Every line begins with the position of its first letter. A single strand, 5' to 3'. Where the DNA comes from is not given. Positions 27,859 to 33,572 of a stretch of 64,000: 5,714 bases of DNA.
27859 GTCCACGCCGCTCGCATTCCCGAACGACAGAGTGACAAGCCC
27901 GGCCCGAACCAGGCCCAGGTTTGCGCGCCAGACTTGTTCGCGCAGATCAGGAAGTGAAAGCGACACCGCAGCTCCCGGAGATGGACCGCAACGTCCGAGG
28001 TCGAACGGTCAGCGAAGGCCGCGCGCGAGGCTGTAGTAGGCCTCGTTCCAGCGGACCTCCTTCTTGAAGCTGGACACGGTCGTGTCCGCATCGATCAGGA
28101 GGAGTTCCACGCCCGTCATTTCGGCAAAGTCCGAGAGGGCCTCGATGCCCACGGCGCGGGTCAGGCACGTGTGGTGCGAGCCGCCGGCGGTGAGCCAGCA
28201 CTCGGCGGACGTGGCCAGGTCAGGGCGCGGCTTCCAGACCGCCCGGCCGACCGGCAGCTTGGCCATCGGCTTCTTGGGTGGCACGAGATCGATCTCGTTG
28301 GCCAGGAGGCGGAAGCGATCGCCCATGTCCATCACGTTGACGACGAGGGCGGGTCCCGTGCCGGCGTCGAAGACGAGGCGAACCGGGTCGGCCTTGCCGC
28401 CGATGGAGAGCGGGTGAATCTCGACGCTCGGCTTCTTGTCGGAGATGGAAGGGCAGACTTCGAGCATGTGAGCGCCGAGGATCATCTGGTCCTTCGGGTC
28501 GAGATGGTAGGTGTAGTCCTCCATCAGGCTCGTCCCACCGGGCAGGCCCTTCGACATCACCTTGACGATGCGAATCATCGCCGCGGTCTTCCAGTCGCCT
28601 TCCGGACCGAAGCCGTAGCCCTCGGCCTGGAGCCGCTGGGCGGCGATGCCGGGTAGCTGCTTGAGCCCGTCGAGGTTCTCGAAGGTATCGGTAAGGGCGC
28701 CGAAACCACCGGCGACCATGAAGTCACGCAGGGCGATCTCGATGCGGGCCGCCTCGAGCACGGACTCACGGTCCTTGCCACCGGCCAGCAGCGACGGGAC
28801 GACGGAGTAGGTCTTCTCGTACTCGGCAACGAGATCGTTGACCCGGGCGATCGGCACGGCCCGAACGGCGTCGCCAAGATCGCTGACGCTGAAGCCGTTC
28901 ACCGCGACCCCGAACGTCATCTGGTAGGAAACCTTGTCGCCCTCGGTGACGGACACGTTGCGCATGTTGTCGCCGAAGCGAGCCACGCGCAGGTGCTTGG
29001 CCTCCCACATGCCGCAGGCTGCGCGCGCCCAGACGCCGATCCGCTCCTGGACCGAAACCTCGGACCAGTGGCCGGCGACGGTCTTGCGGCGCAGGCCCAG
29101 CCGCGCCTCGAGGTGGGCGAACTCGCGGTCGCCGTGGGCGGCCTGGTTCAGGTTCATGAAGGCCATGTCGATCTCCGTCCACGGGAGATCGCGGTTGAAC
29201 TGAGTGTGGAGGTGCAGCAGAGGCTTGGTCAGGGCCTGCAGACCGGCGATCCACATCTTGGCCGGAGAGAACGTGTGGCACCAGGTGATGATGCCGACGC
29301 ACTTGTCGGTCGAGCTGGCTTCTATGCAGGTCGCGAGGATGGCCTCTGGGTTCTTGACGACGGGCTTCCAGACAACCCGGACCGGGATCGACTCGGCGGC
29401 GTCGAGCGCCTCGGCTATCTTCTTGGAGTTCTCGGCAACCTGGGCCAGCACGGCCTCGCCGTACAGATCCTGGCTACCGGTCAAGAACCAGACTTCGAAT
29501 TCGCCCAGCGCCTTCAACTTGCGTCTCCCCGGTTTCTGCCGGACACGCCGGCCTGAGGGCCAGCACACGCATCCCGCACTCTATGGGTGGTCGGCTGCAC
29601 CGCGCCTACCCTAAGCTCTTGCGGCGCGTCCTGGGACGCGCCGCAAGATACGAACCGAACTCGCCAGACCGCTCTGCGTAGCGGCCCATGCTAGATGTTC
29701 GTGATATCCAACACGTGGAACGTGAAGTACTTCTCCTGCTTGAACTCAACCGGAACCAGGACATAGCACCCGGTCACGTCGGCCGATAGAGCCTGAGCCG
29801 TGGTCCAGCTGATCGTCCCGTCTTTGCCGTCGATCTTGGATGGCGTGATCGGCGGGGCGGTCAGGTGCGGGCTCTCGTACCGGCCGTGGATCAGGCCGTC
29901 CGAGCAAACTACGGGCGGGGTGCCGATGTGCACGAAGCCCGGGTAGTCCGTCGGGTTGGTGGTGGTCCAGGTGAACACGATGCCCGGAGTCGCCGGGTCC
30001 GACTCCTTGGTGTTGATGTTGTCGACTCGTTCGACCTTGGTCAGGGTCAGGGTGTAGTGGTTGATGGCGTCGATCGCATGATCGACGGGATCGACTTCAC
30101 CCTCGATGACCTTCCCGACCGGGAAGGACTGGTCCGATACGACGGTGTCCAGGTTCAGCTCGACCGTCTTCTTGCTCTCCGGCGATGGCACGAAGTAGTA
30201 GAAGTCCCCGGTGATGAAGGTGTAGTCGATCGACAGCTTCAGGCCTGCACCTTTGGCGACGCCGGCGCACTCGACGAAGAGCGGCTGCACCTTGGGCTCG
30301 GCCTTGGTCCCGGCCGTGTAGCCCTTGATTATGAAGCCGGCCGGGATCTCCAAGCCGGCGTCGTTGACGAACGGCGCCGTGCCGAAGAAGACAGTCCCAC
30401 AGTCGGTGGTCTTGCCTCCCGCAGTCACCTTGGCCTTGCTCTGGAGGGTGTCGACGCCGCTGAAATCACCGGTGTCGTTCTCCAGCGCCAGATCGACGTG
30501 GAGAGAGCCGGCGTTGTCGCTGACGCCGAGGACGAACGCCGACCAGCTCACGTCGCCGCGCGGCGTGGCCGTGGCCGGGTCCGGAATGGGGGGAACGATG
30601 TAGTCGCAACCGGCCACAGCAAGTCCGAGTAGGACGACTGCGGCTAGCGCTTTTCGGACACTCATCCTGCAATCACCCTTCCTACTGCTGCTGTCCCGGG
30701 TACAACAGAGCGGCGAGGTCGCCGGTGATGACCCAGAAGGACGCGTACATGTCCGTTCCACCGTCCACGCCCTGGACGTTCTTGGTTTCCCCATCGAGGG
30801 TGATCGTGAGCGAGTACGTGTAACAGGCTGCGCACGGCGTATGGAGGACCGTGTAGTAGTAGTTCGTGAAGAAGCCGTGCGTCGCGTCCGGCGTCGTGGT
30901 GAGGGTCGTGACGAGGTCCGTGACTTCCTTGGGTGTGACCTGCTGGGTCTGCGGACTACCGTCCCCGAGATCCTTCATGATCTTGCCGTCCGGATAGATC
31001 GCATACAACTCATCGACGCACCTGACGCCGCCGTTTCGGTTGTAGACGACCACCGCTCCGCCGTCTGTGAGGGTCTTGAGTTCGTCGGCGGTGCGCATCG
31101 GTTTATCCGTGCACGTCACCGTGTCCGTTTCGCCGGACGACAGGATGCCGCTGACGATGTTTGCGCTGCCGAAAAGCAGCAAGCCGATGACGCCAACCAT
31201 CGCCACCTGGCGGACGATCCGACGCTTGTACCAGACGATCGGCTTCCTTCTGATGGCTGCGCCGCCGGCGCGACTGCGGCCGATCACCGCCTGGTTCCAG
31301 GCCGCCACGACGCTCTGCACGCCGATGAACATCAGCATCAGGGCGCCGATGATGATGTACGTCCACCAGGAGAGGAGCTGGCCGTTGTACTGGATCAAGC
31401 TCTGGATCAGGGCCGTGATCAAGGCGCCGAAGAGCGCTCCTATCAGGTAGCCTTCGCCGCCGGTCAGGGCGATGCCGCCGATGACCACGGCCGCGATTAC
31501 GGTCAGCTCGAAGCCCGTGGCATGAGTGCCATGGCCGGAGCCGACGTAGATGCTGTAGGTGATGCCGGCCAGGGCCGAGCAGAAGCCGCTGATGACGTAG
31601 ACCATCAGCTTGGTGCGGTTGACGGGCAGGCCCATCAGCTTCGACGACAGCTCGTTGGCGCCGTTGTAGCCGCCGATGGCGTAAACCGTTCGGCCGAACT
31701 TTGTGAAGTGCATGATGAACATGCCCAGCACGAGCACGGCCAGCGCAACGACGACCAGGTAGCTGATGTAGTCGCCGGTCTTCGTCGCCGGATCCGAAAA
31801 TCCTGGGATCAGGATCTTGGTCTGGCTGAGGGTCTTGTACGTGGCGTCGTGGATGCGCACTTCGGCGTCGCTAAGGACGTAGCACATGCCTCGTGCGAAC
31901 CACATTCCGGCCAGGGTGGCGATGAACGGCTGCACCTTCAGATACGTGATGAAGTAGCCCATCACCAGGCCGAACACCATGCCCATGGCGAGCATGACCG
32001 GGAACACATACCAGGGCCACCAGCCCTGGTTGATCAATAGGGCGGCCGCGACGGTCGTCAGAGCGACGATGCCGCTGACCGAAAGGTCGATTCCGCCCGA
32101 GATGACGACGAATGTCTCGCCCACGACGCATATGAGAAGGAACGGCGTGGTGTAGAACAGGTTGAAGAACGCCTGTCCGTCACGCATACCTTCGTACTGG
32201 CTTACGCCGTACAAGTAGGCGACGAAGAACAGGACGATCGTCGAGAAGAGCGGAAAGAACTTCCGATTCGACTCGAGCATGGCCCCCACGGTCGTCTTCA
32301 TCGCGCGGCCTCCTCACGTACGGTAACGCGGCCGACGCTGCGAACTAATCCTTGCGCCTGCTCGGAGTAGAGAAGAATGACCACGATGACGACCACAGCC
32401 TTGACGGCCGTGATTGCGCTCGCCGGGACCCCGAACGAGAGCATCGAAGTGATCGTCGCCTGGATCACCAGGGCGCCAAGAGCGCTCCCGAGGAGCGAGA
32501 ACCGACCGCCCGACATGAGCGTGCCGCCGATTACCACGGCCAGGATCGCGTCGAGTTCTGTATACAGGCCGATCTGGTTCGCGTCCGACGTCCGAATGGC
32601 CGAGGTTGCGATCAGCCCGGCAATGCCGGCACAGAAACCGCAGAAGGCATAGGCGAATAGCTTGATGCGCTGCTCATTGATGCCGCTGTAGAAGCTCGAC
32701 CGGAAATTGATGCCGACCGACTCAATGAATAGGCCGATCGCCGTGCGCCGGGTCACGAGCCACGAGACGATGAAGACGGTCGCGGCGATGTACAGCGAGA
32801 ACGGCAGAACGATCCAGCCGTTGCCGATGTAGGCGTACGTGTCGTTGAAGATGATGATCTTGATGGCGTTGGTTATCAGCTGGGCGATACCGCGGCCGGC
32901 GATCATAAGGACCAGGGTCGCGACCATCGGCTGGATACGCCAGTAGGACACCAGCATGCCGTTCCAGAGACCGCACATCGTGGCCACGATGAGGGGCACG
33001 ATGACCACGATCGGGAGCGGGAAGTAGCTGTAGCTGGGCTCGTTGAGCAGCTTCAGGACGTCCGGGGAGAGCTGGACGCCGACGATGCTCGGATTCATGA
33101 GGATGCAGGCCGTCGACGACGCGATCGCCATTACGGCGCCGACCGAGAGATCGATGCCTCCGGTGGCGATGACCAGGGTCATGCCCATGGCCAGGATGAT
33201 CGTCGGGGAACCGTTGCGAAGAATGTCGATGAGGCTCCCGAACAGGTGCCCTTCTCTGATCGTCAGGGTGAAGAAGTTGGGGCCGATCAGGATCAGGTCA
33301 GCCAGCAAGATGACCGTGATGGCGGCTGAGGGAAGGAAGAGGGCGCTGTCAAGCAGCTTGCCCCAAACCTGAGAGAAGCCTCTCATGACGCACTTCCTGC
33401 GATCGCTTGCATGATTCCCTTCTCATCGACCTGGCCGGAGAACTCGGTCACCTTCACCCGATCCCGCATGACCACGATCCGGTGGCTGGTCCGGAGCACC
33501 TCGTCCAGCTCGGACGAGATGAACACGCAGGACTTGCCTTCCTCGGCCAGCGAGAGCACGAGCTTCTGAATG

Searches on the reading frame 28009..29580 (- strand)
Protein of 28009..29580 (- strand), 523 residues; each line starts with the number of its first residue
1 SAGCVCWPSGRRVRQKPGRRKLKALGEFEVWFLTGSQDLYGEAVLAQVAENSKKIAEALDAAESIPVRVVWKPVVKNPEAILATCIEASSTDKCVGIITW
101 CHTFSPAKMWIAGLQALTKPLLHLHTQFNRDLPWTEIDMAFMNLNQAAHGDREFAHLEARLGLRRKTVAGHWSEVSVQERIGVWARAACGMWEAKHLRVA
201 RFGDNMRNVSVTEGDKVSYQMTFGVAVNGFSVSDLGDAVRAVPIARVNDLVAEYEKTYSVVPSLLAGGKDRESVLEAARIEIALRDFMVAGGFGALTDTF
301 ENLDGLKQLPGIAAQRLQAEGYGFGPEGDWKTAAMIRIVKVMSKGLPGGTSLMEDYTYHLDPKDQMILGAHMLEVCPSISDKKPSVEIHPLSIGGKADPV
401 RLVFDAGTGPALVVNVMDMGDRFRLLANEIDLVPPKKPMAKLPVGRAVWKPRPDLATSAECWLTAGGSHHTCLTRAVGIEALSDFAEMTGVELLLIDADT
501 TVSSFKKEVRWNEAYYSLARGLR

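Call 43: search_protein_families(library=pfam, proteins=[window:28009-29580:-], max_evalue=0.00001)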
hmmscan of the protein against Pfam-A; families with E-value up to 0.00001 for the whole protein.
window:28009-29580:- (523 aa): 3 families
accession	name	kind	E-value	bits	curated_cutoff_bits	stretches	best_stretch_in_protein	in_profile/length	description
PF02610.21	AraA_N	-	4.7e-79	264.4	24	1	29-193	2-166/168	L-arabinose isomerase N-terminal domain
PF11762.14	Arabinose_Iso_C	-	8.5e-64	214.1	25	1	349-492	1-144/144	L-arabinose isomerase C-terminal domain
PF24856.1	AraA_central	-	1.1e-59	201.6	24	1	198-345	1-148/148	L-arabinose isomerase central domain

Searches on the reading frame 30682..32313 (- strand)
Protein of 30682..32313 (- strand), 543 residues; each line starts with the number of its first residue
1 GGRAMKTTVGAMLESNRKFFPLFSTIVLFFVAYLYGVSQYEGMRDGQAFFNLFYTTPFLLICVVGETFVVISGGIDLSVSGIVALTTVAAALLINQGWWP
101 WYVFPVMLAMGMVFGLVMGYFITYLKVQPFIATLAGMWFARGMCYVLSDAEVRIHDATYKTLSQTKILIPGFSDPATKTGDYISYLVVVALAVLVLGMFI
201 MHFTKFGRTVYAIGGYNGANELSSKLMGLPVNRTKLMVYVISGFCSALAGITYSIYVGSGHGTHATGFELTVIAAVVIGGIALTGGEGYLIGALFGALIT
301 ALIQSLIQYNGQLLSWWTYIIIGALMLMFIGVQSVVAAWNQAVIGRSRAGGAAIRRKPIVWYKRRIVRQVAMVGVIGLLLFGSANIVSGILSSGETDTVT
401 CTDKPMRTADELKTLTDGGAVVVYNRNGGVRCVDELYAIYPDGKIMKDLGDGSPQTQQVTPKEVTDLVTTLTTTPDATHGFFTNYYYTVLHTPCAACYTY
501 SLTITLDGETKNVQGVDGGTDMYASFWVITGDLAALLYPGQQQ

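Call 43: search_protein_families(library=pfam, proteins=[window:30682-32313:-], max_evalue=0.00001)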
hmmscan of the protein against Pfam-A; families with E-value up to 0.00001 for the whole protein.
window:30682-32313:- (543 aa): 1 family
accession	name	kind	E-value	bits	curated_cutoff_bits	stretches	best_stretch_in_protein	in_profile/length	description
PF02653.21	BPD_transp_2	-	3.6e-42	144.8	26.8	1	50-328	3-267/269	Branched-chain amino acid transport system / permease component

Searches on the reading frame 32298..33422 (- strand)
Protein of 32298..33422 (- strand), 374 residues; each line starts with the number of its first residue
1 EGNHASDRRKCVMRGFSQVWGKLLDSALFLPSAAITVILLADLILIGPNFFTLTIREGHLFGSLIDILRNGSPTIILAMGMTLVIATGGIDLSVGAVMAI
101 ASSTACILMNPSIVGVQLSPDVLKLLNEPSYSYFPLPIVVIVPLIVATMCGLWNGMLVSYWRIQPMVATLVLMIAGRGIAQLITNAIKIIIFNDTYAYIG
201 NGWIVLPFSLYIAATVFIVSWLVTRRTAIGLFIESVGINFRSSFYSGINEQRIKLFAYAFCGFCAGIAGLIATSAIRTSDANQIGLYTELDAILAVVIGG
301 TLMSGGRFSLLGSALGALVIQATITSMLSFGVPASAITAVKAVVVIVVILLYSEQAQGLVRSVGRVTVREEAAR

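Call 43: search_protein_families(library=pfam, proteins=[window:32298-33422:-], max_evalue=0.00001)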
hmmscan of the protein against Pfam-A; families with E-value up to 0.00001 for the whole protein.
window:32298-33422:- (374 aa): 1 family
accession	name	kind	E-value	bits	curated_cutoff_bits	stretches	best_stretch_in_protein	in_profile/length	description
PF02653.21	BPD_transp_2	-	4.6e-39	134.6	26.8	1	64-349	2-265/269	Branched-chain amino acid transport system / permease component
